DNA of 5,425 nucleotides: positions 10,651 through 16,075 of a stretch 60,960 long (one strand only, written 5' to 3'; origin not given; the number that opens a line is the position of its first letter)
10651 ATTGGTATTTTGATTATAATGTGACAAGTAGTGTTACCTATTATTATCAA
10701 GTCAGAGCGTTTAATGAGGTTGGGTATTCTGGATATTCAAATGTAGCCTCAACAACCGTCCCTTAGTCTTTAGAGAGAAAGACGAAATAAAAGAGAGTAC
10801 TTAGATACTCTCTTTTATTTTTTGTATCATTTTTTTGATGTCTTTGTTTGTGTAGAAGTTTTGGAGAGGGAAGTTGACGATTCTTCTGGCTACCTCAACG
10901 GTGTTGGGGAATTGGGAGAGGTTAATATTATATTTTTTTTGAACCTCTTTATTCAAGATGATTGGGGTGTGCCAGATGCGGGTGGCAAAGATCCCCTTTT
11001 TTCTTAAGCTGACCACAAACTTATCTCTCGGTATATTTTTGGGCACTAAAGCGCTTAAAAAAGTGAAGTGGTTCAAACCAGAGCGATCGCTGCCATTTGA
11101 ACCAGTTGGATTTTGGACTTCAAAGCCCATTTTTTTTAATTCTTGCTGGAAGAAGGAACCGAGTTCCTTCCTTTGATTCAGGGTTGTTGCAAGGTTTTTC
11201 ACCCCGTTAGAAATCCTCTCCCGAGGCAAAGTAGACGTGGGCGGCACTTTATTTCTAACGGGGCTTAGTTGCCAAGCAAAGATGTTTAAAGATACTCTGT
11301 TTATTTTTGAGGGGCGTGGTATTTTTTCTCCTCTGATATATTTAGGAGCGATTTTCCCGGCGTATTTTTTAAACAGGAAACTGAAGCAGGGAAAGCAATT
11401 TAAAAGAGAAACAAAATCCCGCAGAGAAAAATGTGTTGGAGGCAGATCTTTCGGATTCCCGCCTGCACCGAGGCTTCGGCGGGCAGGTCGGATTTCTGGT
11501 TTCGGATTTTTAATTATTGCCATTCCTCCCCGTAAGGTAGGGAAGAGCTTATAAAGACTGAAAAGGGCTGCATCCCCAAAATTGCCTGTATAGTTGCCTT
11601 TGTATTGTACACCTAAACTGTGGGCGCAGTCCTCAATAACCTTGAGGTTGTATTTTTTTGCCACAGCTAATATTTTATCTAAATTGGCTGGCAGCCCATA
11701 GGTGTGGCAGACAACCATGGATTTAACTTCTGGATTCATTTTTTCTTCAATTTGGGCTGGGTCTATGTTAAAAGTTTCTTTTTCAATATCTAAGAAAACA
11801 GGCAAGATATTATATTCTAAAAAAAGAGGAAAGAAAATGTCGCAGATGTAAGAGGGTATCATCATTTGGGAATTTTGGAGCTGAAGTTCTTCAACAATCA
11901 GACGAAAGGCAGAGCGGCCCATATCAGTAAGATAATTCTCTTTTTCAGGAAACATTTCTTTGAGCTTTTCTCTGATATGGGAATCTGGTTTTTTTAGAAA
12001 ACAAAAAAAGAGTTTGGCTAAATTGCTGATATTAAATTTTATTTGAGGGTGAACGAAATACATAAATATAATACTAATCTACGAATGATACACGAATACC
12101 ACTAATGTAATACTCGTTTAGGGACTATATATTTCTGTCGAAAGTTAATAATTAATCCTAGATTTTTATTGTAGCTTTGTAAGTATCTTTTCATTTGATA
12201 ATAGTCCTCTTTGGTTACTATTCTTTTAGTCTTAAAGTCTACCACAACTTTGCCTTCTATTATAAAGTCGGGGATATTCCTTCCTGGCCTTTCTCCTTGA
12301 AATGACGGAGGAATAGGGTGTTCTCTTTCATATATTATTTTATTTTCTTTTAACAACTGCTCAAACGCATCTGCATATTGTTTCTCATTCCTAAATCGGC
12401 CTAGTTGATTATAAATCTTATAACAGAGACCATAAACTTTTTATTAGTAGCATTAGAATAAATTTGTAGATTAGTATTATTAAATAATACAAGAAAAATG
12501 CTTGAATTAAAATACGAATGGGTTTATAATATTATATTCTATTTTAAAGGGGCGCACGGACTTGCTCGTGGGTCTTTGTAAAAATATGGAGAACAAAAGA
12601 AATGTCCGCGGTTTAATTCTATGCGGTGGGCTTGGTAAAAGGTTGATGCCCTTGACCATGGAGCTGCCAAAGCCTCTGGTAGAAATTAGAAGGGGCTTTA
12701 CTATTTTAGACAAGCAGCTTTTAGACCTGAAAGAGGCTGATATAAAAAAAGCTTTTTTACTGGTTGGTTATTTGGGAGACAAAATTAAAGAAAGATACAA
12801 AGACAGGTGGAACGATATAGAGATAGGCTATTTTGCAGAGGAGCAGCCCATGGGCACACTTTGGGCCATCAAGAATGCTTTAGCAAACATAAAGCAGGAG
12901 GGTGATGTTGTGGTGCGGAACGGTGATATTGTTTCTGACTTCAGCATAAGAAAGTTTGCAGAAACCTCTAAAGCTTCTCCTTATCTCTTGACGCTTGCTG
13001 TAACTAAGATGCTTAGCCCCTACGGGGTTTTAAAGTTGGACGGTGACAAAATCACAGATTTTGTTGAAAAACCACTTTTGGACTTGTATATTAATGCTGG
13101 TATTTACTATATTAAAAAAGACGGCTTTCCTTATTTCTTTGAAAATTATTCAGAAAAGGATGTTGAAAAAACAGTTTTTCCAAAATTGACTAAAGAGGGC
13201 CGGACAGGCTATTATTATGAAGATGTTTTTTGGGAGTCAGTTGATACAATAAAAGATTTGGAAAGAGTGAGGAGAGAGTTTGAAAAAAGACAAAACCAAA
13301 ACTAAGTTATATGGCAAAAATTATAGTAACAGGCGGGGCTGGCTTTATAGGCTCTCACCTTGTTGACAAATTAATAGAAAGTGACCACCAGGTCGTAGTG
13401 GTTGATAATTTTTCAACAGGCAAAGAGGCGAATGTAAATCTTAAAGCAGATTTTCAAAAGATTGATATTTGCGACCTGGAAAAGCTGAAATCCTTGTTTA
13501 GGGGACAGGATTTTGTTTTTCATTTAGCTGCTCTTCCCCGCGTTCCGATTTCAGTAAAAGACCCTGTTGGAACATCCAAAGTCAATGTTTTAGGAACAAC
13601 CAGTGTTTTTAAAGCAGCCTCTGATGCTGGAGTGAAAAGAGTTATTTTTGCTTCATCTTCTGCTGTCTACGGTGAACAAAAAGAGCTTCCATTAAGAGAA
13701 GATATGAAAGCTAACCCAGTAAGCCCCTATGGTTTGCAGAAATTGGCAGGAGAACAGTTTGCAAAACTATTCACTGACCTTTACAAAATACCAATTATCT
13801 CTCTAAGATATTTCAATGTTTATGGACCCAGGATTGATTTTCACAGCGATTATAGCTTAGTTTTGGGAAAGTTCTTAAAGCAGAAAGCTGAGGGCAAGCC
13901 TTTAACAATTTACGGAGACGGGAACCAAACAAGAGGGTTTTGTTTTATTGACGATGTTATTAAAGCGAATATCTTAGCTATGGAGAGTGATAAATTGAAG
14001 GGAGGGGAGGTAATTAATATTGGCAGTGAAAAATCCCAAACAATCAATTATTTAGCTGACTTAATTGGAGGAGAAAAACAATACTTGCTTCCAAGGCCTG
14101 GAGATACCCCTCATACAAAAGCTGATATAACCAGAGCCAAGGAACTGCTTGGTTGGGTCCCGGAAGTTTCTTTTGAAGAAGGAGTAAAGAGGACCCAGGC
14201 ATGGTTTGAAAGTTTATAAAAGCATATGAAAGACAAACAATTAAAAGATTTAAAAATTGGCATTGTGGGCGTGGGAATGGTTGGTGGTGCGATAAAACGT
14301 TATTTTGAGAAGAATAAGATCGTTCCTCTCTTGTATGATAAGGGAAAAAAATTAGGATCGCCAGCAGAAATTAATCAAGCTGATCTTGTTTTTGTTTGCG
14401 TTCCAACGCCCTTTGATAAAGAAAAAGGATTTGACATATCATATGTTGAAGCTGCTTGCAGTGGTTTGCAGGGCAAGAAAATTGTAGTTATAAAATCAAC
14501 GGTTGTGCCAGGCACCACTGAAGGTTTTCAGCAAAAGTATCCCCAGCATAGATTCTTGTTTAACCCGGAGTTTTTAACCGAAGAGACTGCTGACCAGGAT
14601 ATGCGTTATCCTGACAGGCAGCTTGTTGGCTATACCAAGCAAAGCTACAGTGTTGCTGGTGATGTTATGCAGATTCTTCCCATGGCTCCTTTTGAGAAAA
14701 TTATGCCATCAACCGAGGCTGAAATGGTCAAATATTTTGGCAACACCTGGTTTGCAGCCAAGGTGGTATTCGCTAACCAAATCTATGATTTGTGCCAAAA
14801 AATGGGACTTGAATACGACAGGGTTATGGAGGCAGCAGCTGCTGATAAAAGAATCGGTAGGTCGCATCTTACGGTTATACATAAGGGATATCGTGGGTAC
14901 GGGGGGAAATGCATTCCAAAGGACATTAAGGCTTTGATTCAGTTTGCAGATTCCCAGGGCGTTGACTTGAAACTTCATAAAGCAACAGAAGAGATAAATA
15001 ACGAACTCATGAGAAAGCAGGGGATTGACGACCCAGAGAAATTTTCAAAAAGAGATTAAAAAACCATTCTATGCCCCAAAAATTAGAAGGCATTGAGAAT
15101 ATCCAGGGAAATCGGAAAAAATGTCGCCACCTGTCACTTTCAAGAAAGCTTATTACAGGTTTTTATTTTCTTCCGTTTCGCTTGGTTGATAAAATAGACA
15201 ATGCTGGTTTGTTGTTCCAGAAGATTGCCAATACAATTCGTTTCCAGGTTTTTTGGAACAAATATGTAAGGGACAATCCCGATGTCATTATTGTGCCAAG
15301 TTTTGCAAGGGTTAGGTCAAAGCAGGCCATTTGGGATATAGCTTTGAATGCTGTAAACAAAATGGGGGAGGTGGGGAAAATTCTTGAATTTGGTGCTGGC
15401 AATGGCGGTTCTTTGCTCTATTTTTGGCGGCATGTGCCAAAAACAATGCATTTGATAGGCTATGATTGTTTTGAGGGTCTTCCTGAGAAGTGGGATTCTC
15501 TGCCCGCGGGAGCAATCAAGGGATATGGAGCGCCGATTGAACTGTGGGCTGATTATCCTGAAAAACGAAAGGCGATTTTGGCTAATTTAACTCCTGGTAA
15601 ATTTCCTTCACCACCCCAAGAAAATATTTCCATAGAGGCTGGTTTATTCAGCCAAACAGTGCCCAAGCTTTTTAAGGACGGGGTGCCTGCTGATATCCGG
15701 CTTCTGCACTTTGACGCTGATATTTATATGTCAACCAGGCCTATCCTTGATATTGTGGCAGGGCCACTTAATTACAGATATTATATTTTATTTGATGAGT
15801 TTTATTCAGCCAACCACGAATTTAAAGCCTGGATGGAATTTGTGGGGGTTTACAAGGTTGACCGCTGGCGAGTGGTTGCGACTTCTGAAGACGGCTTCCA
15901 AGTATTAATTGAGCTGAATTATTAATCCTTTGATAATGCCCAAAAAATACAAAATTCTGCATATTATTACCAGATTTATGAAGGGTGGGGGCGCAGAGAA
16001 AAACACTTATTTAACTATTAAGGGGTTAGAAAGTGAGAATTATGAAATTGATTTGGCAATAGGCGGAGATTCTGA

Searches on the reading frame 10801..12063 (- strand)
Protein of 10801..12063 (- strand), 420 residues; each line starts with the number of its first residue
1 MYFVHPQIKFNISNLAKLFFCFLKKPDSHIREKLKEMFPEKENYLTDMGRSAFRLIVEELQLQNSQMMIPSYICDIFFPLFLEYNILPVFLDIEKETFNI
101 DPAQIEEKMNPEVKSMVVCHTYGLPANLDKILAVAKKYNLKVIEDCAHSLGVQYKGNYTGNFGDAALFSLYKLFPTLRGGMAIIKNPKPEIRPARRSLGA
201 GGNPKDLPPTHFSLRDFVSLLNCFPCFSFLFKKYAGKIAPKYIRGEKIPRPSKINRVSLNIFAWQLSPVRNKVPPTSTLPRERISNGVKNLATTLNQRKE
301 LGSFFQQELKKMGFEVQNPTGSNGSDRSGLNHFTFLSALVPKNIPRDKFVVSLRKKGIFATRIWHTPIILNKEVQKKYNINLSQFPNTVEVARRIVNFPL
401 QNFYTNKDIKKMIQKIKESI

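Call 10: search_protein_families(library=pfam, proteins=[window:10801-12063:-], max_evalue=0.01)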
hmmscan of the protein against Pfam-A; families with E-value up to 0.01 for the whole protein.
window:10801-12063:- (420 aa): 1 family
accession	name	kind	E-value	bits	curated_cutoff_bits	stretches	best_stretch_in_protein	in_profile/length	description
PF01041.23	DegT_DnrJ_EryC1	-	3.4e-39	135.5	19.8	2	84-188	84-190/360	DegT/DnrJ/EryC1/StrS aminotransferase family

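Call 40: find_homologous_proteins(query=window:10801-12063:-, max_evalue=1e-40)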
Query window:10801-12063:- (420 aa): 374 proteins with E <= 1e-40 among 8000 candidates; the best 120 are listed.
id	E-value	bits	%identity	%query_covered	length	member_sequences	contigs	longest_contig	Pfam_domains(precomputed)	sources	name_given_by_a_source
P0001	8.4e-283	956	100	100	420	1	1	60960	PF01041.24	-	-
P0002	3.4e-149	516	59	99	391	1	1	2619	PF01041.24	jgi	-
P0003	2.7e-148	513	57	96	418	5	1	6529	PF01041.24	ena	-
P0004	6.3e-146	505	58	100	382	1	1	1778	PF01041.24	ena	-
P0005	1.1e-144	501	56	100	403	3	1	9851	PF01041.24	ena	-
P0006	3.7e-141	489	57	100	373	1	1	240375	PF01041.24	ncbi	-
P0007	1.5e-140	487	56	97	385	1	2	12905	PF01041.24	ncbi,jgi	-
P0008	1.5e-140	487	58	100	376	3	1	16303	PF01041.24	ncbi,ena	-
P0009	7.6e-139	482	55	100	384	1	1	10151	PF01041.24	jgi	jgi:dTDP-4-amino-4,6-dideoxygalactose transaminase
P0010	5.0e-135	469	56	100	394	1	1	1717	PF01041.24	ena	-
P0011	8.2e-132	458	55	100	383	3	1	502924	PF01041.24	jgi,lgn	-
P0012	8.8e-132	458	54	100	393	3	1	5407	PF01041.24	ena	-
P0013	1.6e-131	457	54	100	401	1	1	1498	PF01041.24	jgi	-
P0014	1.9e-131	457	55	100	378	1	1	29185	PF01041.24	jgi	-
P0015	3.3e-131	456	56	100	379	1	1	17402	PF01041.24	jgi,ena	-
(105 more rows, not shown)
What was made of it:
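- Tried and rejected: The nearest relatives are <=59% identical, so it gave nothing useful (call 40).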

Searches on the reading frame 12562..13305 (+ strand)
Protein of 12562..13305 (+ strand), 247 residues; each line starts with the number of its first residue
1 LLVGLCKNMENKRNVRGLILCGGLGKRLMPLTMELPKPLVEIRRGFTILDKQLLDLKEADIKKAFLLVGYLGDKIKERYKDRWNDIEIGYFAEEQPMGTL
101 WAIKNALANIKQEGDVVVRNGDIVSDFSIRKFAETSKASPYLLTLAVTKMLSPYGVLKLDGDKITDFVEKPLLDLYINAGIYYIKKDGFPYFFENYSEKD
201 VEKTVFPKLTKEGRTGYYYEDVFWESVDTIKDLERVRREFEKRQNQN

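Call 10: search_protein_families(library=pfam, proteins=[window:12562-13305:+], max_evalue=0.01)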
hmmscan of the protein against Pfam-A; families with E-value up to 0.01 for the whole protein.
window:12562-13305:+ (247 aa): 2 families
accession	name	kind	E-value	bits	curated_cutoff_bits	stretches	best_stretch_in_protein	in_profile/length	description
PF00483.29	NTP_transferase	-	7.7e-30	104.7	21.2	1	17-241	2-243/245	Nucleotidyl transferase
PF12804.13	NTP_transf_3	-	3.4e-05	24.5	27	1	17-140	1-115/160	MobA-like NTP transferase domain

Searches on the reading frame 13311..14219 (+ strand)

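Call 10: search_protein_families(library=pfam, proteins=[window:13311-14219:+], max_evalue=0.01)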
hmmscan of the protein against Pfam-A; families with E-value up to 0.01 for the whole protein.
window:13311-14219:+ (302 aa): 11 families
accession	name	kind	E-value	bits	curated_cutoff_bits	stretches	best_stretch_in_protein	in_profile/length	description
PF01370.27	Epimerase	-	3.8e-65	220.1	20.9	1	4-238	1-240/240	NAD dependent epimerase/dehydratase family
PF16363.11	GDP_Man_Dehyd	-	2.9e-56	191.8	27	1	5-295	1-332/332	GDP-mannose 4,6 dehydratase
PF01073.25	3Beta_HSD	-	1.4e-23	83.8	22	1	5-225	1-230/280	3-beta hydroxysteroid dehydrogenase/isomerase family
PF02719.21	Polysacc_synt_2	-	4.2e-20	72.5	20.2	1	4-249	1-240/293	Polysaccharide biosynthesis protein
PF04321.23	RmlD_sub_bind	-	1.6e-16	60.7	27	1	3-152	2-137/287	RmlD substrate binding domain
PF13460.12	NAD_binding_10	-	5.3e-13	49.7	27.2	1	8-126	1-108/184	NAD(P)H-binding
PF07993.18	NAD_binding_4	-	1.9e-10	40.7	20.1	2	57-162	80-199/258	Male sterility protein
PF05368.20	NmrA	-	3.4e-08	33.9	27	1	3-116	4-107/298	NmrA-like family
PF03435.24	Sacchrp_dh_NADP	-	8.1e-05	23.4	25.1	1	9-73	5-76/129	Saccharopine dehydrogenase NADP binding domain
PF00106.31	adh_short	-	0.00083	19.3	26.6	1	4-63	3-68/195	short chain dehydrogenase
PF01488.26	Shikimate_DH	-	0.0077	16.7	24.3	0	9-71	19-81/138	Shikimate / quinate 5-dehydrogenase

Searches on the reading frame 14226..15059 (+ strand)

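Call 10: search_protein_families(library=pfam, proteins=[window:14226-15059:+], max_evalue=0.01)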
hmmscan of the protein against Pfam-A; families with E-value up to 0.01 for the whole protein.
window:14226-15059:+ (277 aa): 2 families
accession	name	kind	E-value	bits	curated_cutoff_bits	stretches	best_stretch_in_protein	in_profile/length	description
PF00984.24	UDPG_MGDP_dh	-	2.9e-26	91.9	25.4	1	164-259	2-93/94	UDP-glucose/GDP-mannose dehydrogenase family, central domain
PF03721.20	UDPG_MGDP_dh_N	-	2.1e-19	70.3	27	1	47-142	72-181/187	UDP-glucose/GDP-mannose dehydrogenase family, NAD binding domain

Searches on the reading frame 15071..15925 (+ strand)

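Call 10: search_protein_families(library=pfam, proteins=[window:15071-15925:+], max_evalue=0.01)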
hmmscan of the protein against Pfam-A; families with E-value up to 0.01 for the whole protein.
window:15071-15925:+ (284 aa): 1 family
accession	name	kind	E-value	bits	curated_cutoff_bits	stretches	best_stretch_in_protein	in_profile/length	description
PF05711.17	TylF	-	0.0022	17.7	23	0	95-259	86-244/264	Macrocin-O-methyltransferase (TylF)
